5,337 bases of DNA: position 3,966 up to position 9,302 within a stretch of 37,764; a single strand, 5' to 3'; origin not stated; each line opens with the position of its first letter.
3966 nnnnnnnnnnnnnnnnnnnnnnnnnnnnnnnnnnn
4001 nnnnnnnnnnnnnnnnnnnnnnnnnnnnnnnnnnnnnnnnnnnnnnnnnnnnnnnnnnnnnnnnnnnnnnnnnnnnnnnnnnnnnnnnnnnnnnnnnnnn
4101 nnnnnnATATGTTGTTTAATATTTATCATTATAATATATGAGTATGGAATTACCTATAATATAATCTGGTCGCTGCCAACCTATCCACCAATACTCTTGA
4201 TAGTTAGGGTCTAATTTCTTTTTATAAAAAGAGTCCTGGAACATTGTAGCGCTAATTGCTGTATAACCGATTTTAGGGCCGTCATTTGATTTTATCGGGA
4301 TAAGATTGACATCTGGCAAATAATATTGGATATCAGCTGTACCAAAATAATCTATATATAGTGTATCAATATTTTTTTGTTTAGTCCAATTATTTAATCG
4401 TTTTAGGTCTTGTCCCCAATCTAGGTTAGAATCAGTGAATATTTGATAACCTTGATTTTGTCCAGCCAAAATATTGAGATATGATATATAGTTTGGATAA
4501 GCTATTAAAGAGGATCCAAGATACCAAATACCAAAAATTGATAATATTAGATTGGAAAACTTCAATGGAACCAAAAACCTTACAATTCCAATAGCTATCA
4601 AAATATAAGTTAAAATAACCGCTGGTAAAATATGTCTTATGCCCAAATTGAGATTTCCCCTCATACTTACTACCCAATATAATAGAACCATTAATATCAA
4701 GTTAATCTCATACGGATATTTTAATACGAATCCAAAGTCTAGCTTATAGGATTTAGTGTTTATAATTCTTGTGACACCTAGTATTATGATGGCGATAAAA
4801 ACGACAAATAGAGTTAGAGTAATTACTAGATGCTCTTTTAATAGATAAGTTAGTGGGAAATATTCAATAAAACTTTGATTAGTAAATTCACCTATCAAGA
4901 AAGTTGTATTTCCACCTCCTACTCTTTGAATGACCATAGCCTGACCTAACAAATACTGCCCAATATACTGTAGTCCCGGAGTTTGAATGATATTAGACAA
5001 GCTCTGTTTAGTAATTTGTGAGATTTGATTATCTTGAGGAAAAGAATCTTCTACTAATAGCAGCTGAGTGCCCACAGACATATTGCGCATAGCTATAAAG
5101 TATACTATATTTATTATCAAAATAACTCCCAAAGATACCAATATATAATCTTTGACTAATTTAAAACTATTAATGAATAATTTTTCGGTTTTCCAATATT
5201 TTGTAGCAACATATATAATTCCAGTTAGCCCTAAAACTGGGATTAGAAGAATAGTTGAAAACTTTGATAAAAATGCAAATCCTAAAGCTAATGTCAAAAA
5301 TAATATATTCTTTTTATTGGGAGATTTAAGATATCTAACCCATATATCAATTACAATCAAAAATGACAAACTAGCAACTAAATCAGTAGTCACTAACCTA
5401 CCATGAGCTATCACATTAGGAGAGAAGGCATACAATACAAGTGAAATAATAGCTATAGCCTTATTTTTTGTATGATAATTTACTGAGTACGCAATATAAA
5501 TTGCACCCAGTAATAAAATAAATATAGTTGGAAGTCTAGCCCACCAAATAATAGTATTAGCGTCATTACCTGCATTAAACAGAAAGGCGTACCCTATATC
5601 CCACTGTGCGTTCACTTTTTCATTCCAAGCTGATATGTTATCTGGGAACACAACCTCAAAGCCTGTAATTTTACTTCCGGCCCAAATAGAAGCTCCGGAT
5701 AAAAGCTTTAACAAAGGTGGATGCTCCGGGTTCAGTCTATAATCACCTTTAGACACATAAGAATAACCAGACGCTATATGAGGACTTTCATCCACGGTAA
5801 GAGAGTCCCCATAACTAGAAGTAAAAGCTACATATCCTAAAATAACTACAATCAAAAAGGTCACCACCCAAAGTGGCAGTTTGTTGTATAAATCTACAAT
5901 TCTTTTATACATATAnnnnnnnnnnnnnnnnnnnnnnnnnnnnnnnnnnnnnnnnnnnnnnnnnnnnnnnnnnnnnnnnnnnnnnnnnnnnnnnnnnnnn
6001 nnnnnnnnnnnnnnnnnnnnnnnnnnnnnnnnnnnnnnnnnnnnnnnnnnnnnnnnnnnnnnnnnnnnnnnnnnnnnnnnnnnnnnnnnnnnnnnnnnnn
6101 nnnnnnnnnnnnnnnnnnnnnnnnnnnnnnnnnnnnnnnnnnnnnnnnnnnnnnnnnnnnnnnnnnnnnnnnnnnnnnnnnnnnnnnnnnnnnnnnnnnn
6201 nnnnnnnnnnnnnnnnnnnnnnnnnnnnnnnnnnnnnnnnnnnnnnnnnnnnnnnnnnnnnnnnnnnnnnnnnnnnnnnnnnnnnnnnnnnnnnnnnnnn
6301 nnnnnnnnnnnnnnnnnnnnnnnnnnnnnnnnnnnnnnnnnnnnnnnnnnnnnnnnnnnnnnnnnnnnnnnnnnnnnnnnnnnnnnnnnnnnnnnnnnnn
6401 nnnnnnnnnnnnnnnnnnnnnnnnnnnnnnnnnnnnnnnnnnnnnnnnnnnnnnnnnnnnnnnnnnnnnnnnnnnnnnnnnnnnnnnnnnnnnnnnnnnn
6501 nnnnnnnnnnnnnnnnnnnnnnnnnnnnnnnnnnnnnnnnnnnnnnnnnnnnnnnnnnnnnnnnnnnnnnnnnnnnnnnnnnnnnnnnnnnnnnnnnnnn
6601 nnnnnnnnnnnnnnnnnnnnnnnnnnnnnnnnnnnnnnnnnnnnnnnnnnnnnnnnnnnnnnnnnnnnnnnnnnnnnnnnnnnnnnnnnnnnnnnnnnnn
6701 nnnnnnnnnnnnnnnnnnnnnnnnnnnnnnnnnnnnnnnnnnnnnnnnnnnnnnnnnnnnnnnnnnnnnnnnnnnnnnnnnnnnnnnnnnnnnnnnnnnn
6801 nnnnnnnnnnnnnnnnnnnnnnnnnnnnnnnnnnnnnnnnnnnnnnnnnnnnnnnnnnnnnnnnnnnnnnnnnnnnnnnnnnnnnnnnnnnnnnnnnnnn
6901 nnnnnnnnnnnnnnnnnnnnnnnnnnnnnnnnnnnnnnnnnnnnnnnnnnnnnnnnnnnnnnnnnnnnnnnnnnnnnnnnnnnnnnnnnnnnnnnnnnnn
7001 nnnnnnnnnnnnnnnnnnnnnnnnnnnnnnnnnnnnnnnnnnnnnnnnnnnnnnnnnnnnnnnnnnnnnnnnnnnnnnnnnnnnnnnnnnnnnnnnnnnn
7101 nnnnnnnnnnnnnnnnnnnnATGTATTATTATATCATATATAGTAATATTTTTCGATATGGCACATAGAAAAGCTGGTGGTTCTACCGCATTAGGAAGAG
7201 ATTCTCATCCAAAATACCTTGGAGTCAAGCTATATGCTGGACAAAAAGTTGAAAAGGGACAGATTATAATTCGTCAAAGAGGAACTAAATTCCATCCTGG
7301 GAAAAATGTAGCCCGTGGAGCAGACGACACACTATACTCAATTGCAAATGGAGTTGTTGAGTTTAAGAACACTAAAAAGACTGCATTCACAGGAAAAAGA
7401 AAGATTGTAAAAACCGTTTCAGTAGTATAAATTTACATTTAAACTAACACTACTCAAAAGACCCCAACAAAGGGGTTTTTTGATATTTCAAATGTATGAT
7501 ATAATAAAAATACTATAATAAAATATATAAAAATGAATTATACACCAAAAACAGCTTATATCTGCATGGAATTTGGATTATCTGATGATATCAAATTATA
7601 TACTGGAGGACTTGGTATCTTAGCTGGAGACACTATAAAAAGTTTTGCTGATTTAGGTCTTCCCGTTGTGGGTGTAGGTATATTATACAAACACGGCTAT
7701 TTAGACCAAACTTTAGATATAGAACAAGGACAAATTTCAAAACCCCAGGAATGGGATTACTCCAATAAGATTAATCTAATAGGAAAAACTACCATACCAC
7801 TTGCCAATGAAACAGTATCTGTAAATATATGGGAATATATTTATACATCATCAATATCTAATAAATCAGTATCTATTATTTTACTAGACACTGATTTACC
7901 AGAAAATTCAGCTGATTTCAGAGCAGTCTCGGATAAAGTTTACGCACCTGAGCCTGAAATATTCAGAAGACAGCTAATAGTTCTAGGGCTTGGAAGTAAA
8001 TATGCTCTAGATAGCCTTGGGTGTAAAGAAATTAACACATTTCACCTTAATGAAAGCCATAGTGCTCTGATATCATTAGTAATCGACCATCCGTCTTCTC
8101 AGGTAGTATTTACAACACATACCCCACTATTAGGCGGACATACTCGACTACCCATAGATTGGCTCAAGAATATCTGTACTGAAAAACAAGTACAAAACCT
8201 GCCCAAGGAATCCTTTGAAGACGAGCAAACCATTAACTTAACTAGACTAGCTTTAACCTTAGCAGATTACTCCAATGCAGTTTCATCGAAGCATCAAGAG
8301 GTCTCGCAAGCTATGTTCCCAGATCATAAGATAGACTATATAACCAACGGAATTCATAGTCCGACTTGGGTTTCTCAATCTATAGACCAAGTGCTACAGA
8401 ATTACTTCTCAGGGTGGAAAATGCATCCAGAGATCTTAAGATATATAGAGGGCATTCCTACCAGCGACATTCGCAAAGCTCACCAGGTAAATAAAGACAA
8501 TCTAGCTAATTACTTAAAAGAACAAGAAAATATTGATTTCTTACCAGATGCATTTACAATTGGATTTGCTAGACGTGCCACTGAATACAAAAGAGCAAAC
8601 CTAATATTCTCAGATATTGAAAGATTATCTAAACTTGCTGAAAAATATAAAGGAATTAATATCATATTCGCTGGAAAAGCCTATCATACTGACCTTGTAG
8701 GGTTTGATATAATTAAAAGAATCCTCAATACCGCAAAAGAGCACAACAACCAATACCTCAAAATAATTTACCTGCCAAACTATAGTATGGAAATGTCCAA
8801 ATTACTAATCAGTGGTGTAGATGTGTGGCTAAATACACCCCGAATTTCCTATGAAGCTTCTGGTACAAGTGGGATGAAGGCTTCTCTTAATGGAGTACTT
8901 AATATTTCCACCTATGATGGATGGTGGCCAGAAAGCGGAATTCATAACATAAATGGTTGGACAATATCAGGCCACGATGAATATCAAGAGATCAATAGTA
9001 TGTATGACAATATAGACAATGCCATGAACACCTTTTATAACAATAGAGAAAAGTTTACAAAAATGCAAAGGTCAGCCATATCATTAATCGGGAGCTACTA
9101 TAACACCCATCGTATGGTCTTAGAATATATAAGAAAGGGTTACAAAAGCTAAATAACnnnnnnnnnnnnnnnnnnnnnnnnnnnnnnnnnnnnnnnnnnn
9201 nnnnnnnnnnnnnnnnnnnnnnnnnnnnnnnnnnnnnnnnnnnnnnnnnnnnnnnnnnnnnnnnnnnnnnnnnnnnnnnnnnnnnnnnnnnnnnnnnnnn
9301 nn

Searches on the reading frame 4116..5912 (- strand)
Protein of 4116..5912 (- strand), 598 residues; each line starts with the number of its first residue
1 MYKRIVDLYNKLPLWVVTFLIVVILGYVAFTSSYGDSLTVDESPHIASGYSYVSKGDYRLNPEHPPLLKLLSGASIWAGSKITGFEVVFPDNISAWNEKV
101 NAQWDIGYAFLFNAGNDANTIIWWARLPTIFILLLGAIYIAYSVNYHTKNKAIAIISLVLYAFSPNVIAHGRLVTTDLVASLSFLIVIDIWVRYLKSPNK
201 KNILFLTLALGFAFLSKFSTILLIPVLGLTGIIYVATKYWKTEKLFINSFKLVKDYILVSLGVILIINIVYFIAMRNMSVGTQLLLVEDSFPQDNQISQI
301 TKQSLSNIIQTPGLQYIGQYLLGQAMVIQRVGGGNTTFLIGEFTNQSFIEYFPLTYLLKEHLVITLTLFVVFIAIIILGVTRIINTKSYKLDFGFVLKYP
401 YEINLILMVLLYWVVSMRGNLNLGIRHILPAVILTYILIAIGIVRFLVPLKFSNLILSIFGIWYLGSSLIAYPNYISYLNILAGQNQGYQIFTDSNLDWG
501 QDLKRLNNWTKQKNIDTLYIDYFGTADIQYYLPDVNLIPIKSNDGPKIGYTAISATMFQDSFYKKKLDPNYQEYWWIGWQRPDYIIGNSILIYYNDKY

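Call 11: search_protein_families(library=pfam, proteins=[window:4116-5912:-])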
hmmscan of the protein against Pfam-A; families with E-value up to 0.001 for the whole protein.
window:4116-5912:- (598 aa): 2 families
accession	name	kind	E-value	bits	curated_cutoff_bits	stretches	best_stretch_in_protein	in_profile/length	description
PF13231.12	PMT_2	-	1.4e-08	35.6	26.1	1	123-241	22-139/160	Dolichyl-phosphate-mannose-protein mannosyltransferase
PF02366.24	PMT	-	1.2e-05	25.4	22.7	1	51-277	34-238/245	Dolichyl-phosphate-mannose-protein mannosyltransferase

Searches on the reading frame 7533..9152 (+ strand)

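Call 11: search_protein_families(library=pfam, proteins=[window:7533-9152:+])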
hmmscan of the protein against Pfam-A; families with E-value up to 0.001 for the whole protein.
window:7533-9152:+ (539 aa): 2 families
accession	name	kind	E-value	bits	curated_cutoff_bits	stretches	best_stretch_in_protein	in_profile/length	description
PF00343.26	Phosphorylase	-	1.9e-33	116.1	27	2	229-463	319-579/713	Carbohydrate phosphorylase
PF08323.17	Glyco_transf_5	-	3.4e-07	30.7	22.7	1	24-258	15-225/239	Starch synthase catalytic domain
